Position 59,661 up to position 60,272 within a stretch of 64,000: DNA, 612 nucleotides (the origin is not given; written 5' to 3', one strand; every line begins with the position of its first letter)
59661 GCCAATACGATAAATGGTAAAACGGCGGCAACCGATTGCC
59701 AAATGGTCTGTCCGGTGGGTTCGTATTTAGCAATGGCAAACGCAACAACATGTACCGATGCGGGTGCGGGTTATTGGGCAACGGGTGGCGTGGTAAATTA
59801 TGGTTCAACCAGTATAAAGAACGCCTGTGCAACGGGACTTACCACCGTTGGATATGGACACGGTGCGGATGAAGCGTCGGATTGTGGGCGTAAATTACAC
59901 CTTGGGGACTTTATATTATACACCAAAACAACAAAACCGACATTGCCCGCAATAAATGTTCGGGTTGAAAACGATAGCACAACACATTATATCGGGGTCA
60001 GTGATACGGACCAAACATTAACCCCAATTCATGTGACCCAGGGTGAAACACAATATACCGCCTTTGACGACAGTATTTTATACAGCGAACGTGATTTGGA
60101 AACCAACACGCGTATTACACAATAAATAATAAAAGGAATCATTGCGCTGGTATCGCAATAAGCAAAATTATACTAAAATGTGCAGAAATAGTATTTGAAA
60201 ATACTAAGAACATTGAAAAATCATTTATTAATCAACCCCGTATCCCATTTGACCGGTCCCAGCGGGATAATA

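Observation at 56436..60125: Second Cys-rich secreted repeat protein (1229 aa): seven roughly 100-aa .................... modules and DUF285-like short repeats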

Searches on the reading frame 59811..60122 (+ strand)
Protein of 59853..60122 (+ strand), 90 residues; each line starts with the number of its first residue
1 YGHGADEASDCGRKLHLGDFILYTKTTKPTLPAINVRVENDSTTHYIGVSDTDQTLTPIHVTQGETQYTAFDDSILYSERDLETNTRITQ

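Call 12: search_protein_families(library=pfam, proteins=[window:59853-60122:+], max_evalue=10)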
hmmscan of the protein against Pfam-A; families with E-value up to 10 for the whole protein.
seq(90 aa): 1 family
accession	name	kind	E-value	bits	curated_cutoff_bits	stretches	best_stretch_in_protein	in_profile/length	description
PF23205.1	DUF7063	-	0.043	14.4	27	1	1-77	5-81/85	Domain of unknown function (DUF7063)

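Call 57: search_protein_families(library=pfam, alignment_id=A4, max_evalue=1)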
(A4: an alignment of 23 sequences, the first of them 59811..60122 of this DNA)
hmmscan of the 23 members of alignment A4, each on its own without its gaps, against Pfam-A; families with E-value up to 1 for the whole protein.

A. member 1, window:59811-60122:+ (104 aa): 1 family
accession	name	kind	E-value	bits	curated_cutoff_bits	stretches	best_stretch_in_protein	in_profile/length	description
PF23205.1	DUF7063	-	0.041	14.4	27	1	15-91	5-81/85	Domain of unknown function (DUF7063)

B. families by the number of members that match (of 23 scanned): 17 families
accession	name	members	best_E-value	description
PF07699.19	Ephrin_rec_like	2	0.0085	Tyrosine-protein kinase ephrin type A/B receptor-like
PF02324.22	Glyco_hydro_70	2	0.012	Glycosyl hydrolase family 70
PF13433.12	Peripla_BP_5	1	0.0028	Periplasmic binding protein domain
PF03302.18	VSP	1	0.025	Giardia variant-specific surface protein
PF23205.1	DUF7063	1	0.041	Domain of unknown function (DUF7063)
PF18667.6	BppU_IgG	1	0.044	Baseplate upper protein immunoglobulin like domain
PF13517.12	FG-GAP_3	1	0.047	FG-GAP-like repeat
PF10042.14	DUF2278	1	0.05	Uncharacterized conserved protein (DUF2278)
PF09910.14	DUF2139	1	0.056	Uncharacterized protein conserved in archaea (DUF2139)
PF07885.22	Ion_trans_2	1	0.057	Ion channel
PF14946.11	DUF4501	1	0.081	Domain of unknown function (DUF4501)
PF23091.2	TNFR_ELAPOR1_6th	1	0.11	ELAPOR1-like, TNF receptor-like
PF11886.13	TOC159_MAD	1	0.15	Translocase of chloroplast 159/132, membrane anchor domain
PF04667.22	Endosulfine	1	0.23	cAMP-regulated phosphoprotein/endosulfine conserved region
PF06116.17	RinB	1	0.27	Transcriptional activator RinB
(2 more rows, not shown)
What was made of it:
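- One relative's C-terminal region gives a weak VSP hit (E 0.025, call 57).
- Tried and rejected: Rejected: 1 of 23 members at E 0.04 (call 57).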

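Call 58: find_homologous_proteins(query=A4, max_evalue=0.001)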
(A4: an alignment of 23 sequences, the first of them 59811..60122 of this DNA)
Query A4 (23 sequences) (104 aa, profile of the alignment): 69 proteins with E <= 0.001 among 280 candidates.
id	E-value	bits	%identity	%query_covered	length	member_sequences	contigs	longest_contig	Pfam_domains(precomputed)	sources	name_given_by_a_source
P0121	1.6e-33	133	80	99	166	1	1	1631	-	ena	-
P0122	3.1e-33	132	72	100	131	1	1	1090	-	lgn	-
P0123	1.3e-31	126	96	100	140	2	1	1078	-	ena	-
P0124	5.7e-31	124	65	93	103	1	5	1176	-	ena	-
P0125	2.3e-29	119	83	99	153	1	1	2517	-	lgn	-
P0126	5.4e-26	108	32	82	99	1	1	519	-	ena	-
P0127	7.7e-26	108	51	100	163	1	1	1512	-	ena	-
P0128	2.5e-25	106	32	85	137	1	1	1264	-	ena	-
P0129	1.4e-24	104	31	81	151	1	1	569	-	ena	-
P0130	1.7e-24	104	33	69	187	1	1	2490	-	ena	-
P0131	3.6e-24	103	33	81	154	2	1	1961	-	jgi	jgi:hypothetical protein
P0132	5.3e-24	102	31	82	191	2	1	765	-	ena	-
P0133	6.0e-24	102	35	82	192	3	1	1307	-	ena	-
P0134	7.3e-24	102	31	82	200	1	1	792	-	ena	-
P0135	1.2e-23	101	40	69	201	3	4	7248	-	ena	-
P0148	2.6e-22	97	27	81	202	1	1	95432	-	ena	-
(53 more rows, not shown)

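Call 75: find_encoding_contigs(protein=P0148, flank=8000, max_places=2)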
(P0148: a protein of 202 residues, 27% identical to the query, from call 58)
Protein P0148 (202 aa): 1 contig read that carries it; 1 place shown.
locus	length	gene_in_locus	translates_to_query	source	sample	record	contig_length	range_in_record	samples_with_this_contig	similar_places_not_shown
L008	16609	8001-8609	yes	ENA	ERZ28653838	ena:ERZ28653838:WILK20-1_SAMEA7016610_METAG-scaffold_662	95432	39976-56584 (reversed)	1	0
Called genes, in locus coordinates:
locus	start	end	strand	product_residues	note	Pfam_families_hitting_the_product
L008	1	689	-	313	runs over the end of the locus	PF03462:PCRF, PF00472:RF-1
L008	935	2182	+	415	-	-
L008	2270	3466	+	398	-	PF01520:Amidase_3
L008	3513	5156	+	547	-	PF13306:LRR_5 (weak)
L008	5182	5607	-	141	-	-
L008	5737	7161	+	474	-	-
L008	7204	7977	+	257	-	-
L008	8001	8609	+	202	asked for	-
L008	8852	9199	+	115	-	PF01035:DNA_binding_1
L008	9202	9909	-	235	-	PF00578:AhpC-TSA, PF08534:Redoxin, PF10417:1-cysPrx_C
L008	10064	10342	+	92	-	PF00216:Bac_DNA_binding, PF18291:HU-HIG (weak)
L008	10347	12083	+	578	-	PF17848:Zn_ribbon_ACC (weak), PF01039:Carboxyl_trans, PF03255:ACCA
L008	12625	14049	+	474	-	PF01406:tRNA-synt_1e, PF01921:tRNA-synt_1f (faint)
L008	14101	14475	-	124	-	-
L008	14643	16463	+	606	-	-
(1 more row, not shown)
